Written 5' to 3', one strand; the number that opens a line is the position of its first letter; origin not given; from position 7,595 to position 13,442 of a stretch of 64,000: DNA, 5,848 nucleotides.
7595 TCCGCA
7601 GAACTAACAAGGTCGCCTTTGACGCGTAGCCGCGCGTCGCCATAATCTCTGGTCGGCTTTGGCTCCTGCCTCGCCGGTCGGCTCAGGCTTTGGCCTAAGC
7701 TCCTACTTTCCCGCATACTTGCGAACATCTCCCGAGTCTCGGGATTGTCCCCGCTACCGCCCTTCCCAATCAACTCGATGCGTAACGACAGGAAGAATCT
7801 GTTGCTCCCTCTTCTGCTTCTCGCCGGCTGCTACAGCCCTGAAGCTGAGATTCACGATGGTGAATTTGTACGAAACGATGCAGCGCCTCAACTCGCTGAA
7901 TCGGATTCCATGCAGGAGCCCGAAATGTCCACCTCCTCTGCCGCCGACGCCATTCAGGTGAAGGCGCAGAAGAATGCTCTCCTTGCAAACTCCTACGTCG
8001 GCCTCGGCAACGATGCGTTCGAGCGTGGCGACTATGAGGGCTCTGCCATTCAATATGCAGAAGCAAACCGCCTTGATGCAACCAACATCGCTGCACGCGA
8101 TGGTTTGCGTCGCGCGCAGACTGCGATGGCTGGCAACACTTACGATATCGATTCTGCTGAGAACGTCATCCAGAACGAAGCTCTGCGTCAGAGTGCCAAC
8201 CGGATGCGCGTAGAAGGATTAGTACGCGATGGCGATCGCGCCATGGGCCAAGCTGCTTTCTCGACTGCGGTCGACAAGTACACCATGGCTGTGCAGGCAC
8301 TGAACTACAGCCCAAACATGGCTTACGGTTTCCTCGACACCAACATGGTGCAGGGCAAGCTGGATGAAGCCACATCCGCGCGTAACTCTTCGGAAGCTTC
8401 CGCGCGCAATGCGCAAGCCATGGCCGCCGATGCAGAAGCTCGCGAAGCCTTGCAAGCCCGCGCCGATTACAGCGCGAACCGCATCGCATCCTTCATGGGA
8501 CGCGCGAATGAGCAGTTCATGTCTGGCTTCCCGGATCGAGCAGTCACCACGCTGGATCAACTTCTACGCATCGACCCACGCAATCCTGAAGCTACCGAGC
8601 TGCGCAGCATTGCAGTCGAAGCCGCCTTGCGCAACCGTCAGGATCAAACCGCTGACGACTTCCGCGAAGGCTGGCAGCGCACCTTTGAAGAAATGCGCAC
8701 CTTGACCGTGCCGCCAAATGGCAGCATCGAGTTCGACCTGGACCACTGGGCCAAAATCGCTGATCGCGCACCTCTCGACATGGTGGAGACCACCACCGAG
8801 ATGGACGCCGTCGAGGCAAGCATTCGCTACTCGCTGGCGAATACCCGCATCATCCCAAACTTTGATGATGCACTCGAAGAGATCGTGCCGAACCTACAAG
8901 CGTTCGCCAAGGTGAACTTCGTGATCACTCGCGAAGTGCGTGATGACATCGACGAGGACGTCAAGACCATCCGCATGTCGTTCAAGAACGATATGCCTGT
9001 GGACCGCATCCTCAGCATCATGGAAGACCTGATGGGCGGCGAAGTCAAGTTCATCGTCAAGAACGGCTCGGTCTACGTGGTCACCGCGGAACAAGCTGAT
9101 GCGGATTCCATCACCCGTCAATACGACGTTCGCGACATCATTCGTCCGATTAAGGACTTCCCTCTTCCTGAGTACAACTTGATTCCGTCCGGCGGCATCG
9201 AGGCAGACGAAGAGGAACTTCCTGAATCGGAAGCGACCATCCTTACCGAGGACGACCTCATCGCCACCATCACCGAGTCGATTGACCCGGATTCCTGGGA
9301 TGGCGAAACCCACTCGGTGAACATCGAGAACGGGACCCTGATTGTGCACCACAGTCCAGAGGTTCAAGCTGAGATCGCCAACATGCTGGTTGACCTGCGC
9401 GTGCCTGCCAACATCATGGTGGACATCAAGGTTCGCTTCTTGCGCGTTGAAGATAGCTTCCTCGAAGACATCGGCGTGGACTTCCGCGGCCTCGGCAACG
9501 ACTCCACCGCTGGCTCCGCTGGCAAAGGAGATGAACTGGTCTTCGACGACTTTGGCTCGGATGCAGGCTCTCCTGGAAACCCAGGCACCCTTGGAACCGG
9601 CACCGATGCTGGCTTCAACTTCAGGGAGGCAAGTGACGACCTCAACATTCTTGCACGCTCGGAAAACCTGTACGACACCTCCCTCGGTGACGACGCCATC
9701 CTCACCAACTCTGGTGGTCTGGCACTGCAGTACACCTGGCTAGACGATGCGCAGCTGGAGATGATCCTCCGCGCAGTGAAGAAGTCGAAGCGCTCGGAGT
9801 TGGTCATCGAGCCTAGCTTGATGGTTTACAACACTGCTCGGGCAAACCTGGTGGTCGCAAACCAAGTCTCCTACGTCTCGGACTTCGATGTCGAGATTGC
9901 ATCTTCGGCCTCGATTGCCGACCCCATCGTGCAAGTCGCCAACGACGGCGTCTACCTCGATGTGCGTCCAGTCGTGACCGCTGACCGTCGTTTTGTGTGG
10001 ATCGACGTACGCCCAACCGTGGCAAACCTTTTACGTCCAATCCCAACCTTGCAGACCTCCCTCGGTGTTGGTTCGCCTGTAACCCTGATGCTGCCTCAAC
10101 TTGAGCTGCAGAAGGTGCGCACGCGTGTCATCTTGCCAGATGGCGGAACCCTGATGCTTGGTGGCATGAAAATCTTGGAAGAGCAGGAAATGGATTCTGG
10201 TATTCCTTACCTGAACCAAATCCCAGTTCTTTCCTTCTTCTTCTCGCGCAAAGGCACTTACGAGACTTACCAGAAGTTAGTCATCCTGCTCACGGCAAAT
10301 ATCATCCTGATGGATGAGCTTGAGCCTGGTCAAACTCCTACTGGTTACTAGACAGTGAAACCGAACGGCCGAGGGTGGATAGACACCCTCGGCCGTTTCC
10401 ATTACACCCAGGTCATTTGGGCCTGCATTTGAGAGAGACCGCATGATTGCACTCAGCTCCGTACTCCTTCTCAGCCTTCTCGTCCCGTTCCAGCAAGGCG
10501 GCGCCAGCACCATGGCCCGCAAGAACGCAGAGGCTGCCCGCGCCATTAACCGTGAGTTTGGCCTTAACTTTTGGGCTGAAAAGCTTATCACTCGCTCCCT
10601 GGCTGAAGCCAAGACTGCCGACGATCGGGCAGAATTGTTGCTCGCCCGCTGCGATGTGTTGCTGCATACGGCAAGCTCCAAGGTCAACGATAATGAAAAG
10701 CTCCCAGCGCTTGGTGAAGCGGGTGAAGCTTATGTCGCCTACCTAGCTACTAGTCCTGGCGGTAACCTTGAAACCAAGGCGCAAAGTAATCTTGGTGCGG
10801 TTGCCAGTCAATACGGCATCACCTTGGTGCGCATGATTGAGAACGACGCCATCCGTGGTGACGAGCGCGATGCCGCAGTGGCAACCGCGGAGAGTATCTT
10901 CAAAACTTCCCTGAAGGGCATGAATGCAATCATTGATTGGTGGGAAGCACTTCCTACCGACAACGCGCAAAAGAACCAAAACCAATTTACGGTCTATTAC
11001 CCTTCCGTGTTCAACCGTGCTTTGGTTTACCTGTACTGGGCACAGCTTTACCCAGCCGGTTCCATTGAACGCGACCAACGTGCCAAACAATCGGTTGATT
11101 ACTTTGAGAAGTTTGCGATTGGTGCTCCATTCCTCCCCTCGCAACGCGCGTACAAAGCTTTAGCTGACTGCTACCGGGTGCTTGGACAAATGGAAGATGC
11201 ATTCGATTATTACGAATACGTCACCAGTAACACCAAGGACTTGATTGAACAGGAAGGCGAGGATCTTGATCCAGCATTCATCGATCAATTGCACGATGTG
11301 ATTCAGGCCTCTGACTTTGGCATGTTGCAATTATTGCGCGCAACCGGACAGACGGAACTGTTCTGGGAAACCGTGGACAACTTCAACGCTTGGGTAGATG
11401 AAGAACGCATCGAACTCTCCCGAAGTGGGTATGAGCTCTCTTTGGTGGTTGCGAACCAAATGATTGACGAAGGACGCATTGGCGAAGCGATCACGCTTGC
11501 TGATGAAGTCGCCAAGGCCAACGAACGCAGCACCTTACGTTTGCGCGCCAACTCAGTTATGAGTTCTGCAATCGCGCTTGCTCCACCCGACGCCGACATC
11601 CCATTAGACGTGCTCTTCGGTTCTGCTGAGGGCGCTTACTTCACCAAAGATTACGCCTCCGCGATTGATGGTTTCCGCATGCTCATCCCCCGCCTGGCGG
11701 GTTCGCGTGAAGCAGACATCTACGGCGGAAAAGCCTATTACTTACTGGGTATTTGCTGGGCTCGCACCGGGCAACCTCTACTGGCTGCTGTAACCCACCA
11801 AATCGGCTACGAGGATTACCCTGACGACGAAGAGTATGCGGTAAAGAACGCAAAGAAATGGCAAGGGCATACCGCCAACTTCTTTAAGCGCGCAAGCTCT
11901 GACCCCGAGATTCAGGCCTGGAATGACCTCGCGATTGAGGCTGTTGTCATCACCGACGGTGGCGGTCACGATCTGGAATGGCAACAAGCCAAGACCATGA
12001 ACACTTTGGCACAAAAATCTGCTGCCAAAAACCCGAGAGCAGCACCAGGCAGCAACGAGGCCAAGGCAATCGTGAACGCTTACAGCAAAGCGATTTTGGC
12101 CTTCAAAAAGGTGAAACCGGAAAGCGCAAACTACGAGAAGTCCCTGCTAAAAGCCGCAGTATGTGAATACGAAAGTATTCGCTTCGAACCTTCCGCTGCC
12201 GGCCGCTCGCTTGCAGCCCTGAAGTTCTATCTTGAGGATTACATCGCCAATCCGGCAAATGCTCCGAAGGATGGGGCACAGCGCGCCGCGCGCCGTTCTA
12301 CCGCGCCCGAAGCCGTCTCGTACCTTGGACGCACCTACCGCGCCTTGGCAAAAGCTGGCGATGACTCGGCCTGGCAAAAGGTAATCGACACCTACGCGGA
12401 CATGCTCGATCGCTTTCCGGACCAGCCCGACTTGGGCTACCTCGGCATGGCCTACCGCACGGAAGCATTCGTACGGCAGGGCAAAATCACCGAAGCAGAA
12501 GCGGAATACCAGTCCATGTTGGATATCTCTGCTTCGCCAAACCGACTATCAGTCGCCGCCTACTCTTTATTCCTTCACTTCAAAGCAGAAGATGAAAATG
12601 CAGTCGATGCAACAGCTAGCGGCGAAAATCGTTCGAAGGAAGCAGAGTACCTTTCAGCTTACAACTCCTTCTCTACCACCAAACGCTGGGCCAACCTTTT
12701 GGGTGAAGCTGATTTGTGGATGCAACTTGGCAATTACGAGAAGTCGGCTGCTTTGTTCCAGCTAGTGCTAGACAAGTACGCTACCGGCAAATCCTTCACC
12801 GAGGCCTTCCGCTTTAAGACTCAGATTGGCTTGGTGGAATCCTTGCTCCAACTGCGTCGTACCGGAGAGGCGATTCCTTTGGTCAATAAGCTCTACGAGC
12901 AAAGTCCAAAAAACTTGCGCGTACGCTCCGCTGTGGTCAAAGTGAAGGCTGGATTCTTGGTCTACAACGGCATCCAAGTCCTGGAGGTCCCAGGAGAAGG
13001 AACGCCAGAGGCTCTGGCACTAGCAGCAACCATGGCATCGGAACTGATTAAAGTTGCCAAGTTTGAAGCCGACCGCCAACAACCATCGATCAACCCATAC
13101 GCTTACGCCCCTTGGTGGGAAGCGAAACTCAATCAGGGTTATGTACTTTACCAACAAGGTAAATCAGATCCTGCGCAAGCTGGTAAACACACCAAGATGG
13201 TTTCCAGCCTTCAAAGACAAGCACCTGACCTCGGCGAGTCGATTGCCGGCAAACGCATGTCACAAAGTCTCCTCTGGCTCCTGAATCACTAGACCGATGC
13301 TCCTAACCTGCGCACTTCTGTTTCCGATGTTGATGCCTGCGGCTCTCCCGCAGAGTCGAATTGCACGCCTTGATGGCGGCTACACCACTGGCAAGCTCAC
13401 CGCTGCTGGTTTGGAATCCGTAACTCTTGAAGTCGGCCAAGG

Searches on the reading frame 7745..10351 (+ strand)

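Call 24: search_protein_families(library=pfam, proteins=[window:7745-10351:+], max_evalue=0.01)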
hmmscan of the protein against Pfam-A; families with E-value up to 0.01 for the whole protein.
window:7745-10351:+ (868 aa): 4 families
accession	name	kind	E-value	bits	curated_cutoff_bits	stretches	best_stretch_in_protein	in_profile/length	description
PF00263.26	Secretin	-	2.4e-23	83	27.5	1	677-854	1-168/169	Bacterial type II and III secretion system protein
PF13414.12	TPR_11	-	0.00017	21.7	26.8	0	88-117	1-30/42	TPR repeat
PF07719.23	TPR_2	-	0.00052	20.4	27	0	82-113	2-33/34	Tetratricopeptide repeat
PF22232.2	TraI_hel_assoc_N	-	0.0082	17.2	27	0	216-256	19-59/99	TraI helicase-associated ssDNA bd, N-terminal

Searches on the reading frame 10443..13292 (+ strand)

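Call 24: search_protein_families(library=pfam, proteins=[window:10443-13292:+], max_evalue=0.01)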
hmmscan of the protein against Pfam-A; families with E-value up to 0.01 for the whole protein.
window:10443-13292:+ (949 aa): 5 families
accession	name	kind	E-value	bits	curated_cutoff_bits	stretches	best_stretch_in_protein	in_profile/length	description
PF13428.12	TPR_14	-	1.3e-07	32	23.5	0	794-829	4-39/44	Tetratricopeptide repeat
PF14559.12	TPR_19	-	5.9e-05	23.8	25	0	801-829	1-29/68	Tetratricopeptide repeat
PF07719.23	TPR_2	-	0.00018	21.8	27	0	235-259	2-26/34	Tetratricopeptide repeat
PF13432.12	TPR_16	-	0.003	18.4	32.7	0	229-259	27-56/65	Tetratricopeptide repeat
PF13174.12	TPR_6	-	0.0088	17.1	26.3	0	752-780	3-31/33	Tetratricopeptide repeat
